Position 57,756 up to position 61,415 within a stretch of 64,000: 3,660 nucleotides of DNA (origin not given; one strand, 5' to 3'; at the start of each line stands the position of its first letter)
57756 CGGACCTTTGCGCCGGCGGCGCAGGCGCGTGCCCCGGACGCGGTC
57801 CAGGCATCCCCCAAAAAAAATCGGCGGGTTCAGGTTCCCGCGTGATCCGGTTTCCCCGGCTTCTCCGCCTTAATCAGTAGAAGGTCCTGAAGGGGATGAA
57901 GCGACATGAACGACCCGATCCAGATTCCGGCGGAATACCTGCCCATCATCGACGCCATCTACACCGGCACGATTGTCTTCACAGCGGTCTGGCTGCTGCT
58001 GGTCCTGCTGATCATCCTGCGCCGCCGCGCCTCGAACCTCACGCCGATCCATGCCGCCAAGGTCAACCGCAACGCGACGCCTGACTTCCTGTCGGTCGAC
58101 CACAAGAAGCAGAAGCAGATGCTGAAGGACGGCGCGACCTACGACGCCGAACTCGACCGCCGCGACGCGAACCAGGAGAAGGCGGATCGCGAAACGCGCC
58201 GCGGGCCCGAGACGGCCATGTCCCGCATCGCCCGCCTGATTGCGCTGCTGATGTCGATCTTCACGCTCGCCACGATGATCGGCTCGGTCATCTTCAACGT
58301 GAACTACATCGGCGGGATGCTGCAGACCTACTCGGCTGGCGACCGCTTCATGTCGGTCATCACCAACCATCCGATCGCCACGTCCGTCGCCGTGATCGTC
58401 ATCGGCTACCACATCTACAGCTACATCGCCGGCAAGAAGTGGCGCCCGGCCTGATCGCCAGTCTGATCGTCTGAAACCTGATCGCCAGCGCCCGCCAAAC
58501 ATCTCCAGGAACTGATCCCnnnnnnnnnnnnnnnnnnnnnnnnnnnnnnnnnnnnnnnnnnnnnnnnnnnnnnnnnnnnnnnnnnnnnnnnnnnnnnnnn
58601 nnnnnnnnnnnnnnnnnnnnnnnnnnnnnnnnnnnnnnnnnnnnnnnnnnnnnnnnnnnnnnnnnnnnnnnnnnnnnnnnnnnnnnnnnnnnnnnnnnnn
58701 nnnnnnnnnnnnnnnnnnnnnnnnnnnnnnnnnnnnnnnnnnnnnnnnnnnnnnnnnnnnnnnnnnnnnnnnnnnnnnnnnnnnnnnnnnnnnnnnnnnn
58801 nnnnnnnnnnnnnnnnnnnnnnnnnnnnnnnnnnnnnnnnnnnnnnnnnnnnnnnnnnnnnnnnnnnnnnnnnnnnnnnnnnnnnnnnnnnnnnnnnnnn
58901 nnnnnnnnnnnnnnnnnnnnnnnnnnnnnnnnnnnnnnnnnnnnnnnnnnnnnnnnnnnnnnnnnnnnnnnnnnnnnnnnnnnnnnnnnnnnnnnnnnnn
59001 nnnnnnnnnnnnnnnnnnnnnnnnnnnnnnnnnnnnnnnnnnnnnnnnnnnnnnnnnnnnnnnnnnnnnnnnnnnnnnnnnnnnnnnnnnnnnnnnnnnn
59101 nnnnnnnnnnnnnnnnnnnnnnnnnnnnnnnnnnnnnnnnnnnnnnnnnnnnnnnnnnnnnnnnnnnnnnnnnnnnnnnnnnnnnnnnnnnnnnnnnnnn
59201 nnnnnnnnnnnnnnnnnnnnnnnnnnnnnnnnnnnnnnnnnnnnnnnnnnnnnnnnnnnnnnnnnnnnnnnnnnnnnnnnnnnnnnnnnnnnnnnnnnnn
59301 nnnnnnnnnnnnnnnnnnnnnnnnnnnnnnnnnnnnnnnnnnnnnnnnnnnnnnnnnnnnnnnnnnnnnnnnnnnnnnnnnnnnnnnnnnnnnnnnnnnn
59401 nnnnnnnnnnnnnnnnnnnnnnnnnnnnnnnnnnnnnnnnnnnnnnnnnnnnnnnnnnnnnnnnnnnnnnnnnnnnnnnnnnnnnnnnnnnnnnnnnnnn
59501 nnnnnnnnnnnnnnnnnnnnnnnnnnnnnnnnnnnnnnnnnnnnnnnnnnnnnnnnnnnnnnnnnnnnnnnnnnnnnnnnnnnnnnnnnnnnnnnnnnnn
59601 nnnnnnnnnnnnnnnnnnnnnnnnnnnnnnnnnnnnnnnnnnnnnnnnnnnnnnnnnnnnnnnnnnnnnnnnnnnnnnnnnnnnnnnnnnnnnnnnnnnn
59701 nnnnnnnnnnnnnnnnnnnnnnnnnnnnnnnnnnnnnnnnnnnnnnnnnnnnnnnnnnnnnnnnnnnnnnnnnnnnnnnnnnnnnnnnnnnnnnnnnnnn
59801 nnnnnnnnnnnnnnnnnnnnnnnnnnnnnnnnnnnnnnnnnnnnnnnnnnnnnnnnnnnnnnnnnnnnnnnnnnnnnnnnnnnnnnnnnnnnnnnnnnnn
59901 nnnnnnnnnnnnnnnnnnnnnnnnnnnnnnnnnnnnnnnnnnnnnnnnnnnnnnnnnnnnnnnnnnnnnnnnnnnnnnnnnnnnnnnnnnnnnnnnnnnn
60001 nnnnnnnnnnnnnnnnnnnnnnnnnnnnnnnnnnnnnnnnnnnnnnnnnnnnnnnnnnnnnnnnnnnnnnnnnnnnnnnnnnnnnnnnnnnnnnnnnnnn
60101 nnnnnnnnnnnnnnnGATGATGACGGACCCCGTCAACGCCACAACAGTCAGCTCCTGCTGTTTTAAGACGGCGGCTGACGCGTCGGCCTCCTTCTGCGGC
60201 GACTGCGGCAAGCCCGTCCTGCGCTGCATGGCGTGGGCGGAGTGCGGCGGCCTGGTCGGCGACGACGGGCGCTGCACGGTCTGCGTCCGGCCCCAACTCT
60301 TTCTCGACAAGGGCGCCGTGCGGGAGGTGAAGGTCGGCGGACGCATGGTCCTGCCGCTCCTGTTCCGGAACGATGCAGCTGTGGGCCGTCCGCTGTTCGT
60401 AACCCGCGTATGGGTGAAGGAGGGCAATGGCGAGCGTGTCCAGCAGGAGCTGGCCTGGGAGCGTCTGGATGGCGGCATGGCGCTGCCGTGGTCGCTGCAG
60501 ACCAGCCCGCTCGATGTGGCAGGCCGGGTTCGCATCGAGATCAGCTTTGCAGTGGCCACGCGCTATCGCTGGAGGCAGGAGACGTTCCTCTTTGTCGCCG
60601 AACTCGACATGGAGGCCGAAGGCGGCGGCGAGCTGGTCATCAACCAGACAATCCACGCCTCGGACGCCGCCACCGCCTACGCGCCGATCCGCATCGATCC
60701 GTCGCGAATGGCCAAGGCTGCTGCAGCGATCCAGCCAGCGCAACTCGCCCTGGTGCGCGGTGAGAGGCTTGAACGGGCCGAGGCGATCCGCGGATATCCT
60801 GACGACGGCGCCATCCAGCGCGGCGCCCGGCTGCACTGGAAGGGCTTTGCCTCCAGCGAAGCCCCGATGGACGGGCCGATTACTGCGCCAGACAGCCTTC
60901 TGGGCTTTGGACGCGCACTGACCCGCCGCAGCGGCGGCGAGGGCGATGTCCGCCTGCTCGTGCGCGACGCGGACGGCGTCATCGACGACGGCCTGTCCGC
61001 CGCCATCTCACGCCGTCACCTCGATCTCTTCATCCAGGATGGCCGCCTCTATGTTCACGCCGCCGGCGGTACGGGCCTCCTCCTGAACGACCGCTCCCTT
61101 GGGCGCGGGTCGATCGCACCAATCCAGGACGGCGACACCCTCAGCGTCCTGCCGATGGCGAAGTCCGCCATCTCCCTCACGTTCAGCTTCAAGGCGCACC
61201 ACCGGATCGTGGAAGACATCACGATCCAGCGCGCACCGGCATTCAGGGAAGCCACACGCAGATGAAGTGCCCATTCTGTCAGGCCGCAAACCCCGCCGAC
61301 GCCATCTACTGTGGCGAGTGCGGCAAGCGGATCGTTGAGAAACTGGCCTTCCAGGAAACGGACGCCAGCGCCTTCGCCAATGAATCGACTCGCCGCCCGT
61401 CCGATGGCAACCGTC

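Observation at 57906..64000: Coupled operon: 3-TM protein / SPFH-coiled-coil-Zn-ribbon / Zn-ribbon-FHA / Zn-ribbon-Ser/Thr kinase / repeat lipoprotein / C1 peptidase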

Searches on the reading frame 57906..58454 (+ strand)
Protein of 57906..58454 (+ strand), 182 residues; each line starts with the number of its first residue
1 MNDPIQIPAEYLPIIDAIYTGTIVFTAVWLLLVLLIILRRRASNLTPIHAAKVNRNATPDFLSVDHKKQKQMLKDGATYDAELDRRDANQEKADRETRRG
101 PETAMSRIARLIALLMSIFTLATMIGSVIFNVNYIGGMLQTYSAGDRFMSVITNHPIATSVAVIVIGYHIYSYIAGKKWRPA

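Call 6: search_protein_families(library=pfam, proteins=[window:57906-58454:+], max_evalue=0.01)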
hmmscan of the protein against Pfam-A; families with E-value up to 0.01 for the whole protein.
window:57906-58454:+ (182 aa): 1 family
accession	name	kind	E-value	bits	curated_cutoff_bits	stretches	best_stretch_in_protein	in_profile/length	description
PF18920.5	DUF5671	-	0.0047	17.2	28.4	0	95-129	65-99/132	Domain of unknown function (DUF5671)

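Call 7: search_protein_families(library=padloc, proteins=[window:57906-58454:+], max_evalue=0.01)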
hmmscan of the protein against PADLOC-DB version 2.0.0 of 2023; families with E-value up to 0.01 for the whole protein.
window:57906-58454:+ (182 aa): 0 families

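Call 9: search_protein_families(library=ncbifam, proteins=[window:57906-58454:+], max_evalue=1)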
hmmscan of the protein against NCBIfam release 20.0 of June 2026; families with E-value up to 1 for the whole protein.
window:57906-58454:+ (182 aa): 3 families
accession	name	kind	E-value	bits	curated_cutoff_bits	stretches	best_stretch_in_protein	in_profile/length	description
TIGR04370.1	glyco_rpt_poly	subfamily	0.004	16.2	40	1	109-180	90-163/396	oligosaccharide repeat unit polymerase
NF050100.1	SepX_GlpR_3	exception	0.038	13.8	150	1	27-113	12-99/209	divisome protein SepX/GlpR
TIGR03142.1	cytochro_ccmI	equivalog_domain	0.11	12.8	29.3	1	22-116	6-102/118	c-type cytochrome biogenesis protein CcmI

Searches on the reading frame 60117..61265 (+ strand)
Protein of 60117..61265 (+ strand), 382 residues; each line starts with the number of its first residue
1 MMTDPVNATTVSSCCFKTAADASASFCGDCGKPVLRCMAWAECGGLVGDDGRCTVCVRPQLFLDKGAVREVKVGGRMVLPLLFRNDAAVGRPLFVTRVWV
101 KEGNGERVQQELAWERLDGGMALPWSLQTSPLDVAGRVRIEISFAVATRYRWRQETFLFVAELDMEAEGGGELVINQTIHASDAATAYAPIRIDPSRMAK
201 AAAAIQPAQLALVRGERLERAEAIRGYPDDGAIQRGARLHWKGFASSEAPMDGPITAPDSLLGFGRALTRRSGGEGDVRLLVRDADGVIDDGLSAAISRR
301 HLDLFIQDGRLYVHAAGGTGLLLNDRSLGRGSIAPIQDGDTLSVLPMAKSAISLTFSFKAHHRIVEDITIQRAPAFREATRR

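Call 6: search_protein_families(library=pfam, proteins=[window:60117-61265:+], max_evalue=0.01)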
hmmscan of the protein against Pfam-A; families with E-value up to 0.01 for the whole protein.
window:60117-61265:+ (382 aa): 1 family
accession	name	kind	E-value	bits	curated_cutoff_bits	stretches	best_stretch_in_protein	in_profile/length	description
PF00498.31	FHA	-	2.6e-05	25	20.7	1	283-343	7-65/67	FHA domain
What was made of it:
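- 60117..61265 (+): Gene C: 382-aa 8-Cys zinc module (1-58), beta-sandwich (~59-168), disordered linker and FHA domain (~208-373) that keeps the GR and SRRH phospho-Thr-binding motifs. Pfam FHA (call 6).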

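Call 7: search_protein_families(library=padloc, proteins=[window:60117-61265:+], max_evalue=0.01)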
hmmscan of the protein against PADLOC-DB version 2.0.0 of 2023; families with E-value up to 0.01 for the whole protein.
window:60117-61265:+ (382 aa): 0 families

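Call 9: search_protein_families(library=ncbifam, proteins=[window:60117-61265:+], max_evalue=1)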
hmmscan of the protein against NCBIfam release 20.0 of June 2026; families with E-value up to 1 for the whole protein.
window:60117-61265:+ (382 aa): 2 families
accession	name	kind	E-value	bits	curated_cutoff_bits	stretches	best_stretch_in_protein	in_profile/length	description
TIGR03354.1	VI_FHA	hypoth_equivalog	0.04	13.7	120.25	1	295-343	43-93/420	type VI secretion system-associated FHA domain protein TagH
NF053788.1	GlcNAc_PG_deac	equivalog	0.15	11.5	280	0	91-123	85-117/241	N-acetylglucosaminyl phosphatidylglycerol deacetylase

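Call 21: find_homologous_proteins(query=window:60117-61265:+, max_evalue=0.001)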
Query window:60117-61265:+ (382 aa): 102 proteins with E <= 0.001 among 8000 candidates.
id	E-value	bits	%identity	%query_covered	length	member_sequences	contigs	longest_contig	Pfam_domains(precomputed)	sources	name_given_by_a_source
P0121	5.2e-253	857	100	100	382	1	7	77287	PF00498.32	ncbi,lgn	-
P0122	3.1e-226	768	87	100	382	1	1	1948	PF00498.32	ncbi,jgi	jgi:hypothetical protein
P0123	1.2e-221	753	86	100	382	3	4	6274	-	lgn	-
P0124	7.1e-182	623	72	98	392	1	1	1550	PF00498.32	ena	-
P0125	2.9e-169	581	69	93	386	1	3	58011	-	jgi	jgi:hypothetical protein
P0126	4.7e-139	482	58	98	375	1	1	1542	PF00498.32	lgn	-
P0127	1.1e-138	480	57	98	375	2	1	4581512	-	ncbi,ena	-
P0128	2.2e-135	470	56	98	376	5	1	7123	-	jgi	jgi:hypothetical protein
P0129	2.9e-129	449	55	96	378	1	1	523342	-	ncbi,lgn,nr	ncbi:hypothetical protein GC169_02690 [bacterium]|nr:hypothetical protein [bacterium]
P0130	1.2e-128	447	56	95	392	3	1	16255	-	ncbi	-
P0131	5.7e-128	445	56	96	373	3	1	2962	-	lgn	-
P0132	5.7e-122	425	55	88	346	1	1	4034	-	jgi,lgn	jgi:molybdopterin converting factor small subunit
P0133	1.0e-117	411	53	97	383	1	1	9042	-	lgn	-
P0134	1.7e-116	407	57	90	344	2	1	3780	-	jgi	jgi:hypothetical protein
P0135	3.5e-116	406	51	99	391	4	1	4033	-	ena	-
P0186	7.4e-88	313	42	98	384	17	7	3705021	PF00498.32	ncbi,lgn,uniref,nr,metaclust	ncbi:hypothetical protein HNE_1635 [Hyphomonas neptunium ATCC 15444]|uniref:FHA domain-containing pr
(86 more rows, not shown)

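Call 39: predict_structure(alignment_id=A3)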
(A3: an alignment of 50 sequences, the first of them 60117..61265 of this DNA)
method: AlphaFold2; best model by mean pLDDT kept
length: 382 residues; sequences in the alignment: 50
mean_pLDDT: 87.2   pTM: 0.84
mean pLDDT of the five models: 87.2, 86.9, 86.2, 86.2, 86.1
residues with pLDDT >= 90: 277; 70-90: 52; 50-70: 20; < 50: 33
segments of 3 or more residues with pLDDT < 50: 169-173, 180-204
pLDDT, mean of each block of 10 residues (from residue 1): 69 95 95 96 94 94 73 76 93 96 92 93 91 79 96 95 73 51 43 43 66 91 88 96 96 96 97 95 93 96 97 96 97 97 96 97 95 91 56
secondary structure, 60 per line:
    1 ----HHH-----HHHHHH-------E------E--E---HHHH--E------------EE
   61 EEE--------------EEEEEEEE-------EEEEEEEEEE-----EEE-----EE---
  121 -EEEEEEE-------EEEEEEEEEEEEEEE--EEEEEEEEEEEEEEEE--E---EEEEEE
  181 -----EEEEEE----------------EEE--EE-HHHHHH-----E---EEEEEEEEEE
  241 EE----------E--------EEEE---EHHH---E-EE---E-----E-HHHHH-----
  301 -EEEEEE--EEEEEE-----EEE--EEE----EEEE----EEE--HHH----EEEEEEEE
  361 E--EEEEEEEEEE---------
elements in order: H13-18 H40-43 E59-63 E78-85 E93-102 E108-110 E122-128 E136-150 E153-168 E175-180 E186-191 E208-210 H216-221 E231-242 E262-265 H291-295 E302-307 E310-315 E321-323 E326-328 E333-336 E341-343 E353-361 E364-373
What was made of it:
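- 60117..61265 (+): AF2 model with pLDDT 87 and pTM 0.84 (call 39).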

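Call 43: fold_search(model_id=the predicted structure, library=pdb)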
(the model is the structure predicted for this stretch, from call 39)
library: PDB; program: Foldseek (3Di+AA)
matches with E <= 10: 1212; with E <= 0.001: 0
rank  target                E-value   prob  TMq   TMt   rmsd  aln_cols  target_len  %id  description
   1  1g6g_B                2.1e-03  1.00  0.19  0.54   2.9        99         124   19  X-RAY STRUCTURE OF THE N-TERMINAL FHA DOMAIN FROM S. CEREVISIAE RAD53P IN COMPLEX WITH A PHOSPHOTHREONINE PEPTIDE AT 1 (released 2000-12-13)
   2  5t2s_C                4.0e-03  1.00  0.19  0.29   2.8        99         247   20  Structure of the FHA1 domain of Rad53 bound simultaneously to the BRCT domain of Dbf4 and a phosphopeptide. (released 2016-10-12)
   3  5t2f_A                4.4e-03  1.00  0.19  0.29   3.2        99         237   20  Structure of the FHA1 domain of Rad53 bound to the BRCT domain of Dbf4 (released 2017-03-15)
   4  1g6g_A                4.7e-03  1.00  0.19  0.51   3.4        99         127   19  X-RAY STRUCTURE OF THE N-TERMINAL FHA DOMAIN FROM S. CEREVISIAE RAD53P IN COMPLEX WITH A PHOSPHOTHREONINE PEPTIDE AT 1 (released 2000-12-13)
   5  5yyx                  4.9e-03  1.00  0.18  0.51   3.3        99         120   18  Crystal Structure of the MEK1 FHA domain (released 2018-10-10)
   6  5t2f_C                5.5e-03  1.00  0.20  0.29   2.6        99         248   21  Structure of the FHA1 domain of Rad53 bound to the BRCT domain of Dbf4 (released 2017-03-15)
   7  2csw_MODEL_1_A        7.1e-03  1.00  0.17  0.43   2.3        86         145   22  Solution structure of the FHA domain of human ubiquitin ligase protein RNF8 (released 2005-11-23)
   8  5t2f_B                8.0e-03  1.00  0.19  0.30   2.9        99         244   20  Structure of the FHA1 domain of Rad53 bound to the BRCT domain of Dbf4 (released 2017-03-15)
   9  6c4u_C                8.0e-03  1.00  0.16  0.45   2.8        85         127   16  Engineered FHA with Myc-pTBD peptide (released 2018-05-30)
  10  5t2f_D                1.2e-02  1.00  0.20  0.30   2.5        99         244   21  Structure of the FHA1 domain of Rad53 bound to the BRCT domain of Dbf4 (released 2017-03-15)
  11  3i6w_C                1.2e-02  0.98  0.17  0.18  15.0       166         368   14  Structure and Activation Mechanism of the CHK2 DNA-Damage Checkpoint Kinase (released 2009-11-10)
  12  5t2s_A                1.3e-02  1.00  0.20  0.30   2.4        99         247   21  Structure of the FHA1 domain of Rad53 bound simultaneously to the BRCT domain of Dbf4 and a phosphopeptide. (released 2016-10-12)
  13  6c4u_A                1.3e-02  1.00  0.16  0.45   2.8        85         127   16  Engineered FHA with Myc-pTBD peptide (released 2018-05-30)
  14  3i6w_A                1.3e-02  0.99  0.17  0.18  14.5       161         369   14  Structure and Activation Mechanism of the CHK2 DNA-Damage Checkpoint Kinase (released 2009-11-10)
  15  3i6w_B                1.4e-02  1.00  0.19  0.19   6.5       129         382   16  Structure and Activation Mechanism of the CHK2 DNA-Damage Checkpoint Kinase (released 2009-11-10)
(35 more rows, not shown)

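Call 88: list_cluster_members(proteins=[P0121, P0186, P0021])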
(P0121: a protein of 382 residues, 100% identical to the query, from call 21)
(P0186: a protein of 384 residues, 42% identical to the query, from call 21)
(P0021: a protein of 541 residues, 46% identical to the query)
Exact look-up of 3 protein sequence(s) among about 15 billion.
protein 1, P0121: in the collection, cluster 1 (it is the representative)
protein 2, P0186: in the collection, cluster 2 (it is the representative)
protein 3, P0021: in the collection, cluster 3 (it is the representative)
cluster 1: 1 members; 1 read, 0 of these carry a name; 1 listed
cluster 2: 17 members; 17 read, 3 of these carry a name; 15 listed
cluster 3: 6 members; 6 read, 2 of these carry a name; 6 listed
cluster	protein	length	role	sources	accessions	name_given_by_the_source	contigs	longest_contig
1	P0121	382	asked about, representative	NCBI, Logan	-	-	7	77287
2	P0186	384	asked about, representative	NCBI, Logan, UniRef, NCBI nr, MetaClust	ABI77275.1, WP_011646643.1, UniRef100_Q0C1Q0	hypothetical protein HNE_1635 [Hyphomonas neptunium ATCC 15444] | FHA domain-containing protein n=2 Tax=Hyphomonas TaxID=85 RepID=Q0C1Q0_HYPNA | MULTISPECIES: FHA domain-containing protein [Hyphomonas]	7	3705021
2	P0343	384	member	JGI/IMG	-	hypothetical protein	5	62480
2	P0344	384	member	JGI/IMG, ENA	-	hypothetical protein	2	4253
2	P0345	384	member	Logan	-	-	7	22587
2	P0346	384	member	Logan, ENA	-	-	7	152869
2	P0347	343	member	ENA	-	-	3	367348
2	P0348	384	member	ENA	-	-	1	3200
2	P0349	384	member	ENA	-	-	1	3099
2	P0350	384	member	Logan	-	-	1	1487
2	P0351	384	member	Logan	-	-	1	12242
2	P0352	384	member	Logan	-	-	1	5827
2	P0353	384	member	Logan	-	-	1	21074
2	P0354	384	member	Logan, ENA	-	-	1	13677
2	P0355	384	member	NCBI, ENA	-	-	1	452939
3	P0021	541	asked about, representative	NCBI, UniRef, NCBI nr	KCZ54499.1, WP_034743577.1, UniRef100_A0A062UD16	zinc ribbon domain-containing protein [Hyphomonas chukchiensis] | Band 7 domain-containing protein n=1 Tax=Hyphomonas chukchiensis TaxID=1280947 ...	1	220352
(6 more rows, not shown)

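Call 89: find_encoding_contigs(protein=P0186, flank=9000, max_places=1)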
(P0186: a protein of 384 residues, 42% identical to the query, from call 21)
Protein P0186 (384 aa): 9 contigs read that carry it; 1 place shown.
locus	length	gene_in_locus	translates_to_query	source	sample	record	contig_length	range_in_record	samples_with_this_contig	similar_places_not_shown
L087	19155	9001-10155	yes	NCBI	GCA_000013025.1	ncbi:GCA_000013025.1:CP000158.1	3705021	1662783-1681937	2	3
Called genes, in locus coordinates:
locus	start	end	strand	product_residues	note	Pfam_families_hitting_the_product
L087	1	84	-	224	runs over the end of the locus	PF13640:2OG-FeII_Oxy_3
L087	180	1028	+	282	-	-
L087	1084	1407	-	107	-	PF09339:HTH_IclR (weak), PF01022:HTH_5, PF12840:HTH_20, PF13412:HTH_24, PF12802:MarR_2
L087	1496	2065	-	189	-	PF01169:GDT1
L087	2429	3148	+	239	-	PF11736:DUF3299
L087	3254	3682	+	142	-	-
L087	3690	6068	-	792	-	PF00069:Pkinase, PF01636:APH (faint), PF07714:PK_Tyr_Ser-Thr, PF03109:ABC1 (weak)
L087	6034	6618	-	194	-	PF07638:Sigma70_ECF, PF06530:Phage_antitermQ (weak), PF04545:Sigma70_r4, PF08281:Sigma70_r4_2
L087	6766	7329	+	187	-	-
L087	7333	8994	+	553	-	-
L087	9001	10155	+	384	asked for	PF00498:FHA (faint)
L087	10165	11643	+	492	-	PF13240:Zn_Ribbon_1 (weak), PF00069:Pkinase, PF07714:PK_Tyr_Ser-Thr, PF01636:APH (faint), PF17667:Pkinase_fungal (faint)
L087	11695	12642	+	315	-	PF00112:Peptidase_C1, PF13529:Peptidase_C39_2 (faint)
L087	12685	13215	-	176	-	PF22381:Staph_reg_Sar_Rot, PF01047:MarR, PF12802:MarR_2, PF13601:HTH_34 (weak)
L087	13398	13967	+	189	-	PF00583:Acetyltransf_1, PF13508:Acetyltransf_7 (weak)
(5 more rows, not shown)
